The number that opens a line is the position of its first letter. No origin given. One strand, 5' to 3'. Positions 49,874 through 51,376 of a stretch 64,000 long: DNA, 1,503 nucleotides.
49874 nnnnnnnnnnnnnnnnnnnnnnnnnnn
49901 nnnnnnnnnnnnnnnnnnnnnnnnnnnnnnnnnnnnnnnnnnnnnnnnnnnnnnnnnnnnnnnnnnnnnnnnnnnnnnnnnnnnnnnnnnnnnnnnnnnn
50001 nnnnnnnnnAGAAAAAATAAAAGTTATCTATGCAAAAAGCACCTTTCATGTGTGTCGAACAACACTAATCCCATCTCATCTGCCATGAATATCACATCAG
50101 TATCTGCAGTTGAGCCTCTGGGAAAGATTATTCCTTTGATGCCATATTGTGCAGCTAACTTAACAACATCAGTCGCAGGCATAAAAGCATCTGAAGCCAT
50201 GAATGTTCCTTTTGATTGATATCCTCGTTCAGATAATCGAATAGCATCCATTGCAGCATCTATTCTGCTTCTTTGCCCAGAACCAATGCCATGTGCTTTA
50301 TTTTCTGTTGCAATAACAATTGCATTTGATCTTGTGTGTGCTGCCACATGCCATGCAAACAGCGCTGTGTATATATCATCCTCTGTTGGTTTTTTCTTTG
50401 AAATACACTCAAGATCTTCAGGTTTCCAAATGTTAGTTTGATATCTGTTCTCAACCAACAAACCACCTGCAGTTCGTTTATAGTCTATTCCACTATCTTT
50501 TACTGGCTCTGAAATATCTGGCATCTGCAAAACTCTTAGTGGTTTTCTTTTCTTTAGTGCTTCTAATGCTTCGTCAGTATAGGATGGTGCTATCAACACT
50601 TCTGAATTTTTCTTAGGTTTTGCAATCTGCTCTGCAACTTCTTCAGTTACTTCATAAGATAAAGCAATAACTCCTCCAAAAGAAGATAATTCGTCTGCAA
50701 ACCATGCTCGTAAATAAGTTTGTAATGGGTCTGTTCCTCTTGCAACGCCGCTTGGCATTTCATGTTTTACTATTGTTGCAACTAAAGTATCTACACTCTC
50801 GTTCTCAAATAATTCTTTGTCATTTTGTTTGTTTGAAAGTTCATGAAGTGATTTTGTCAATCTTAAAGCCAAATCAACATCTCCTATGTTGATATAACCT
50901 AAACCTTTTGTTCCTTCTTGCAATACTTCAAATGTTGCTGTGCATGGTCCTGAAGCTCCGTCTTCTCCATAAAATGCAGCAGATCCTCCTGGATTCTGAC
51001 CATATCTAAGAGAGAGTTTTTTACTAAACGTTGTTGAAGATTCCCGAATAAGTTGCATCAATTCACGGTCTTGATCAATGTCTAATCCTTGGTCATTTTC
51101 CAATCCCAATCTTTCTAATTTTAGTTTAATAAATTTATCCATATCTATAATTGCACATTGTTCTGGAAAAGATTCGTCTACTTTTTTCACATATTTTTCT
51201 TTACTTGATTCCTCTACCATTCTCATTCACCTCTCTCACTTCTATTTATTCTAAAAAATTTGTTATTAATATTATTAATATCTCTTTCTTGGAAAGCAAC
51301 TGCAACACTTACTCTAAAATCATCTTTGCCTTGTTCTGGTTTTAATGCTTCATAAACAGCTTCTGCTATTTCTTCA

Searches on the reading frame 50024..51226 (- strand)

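Call 8: search_protein_families(library=pfam, proteins=[window:50024-51226:-], max_evalue=0.0001)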
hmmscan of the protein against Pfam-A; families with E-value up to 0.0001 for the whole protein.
window:50024-51226:- (400 aa): 1 family
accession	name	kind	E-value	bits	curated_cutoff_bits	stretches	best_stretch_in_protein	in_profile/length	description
PF01808.24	AICARFT_IMPCHas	-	1.3e-63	215.8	25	1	61-329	67-309/311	AICARFT/IMPCHase bienzyme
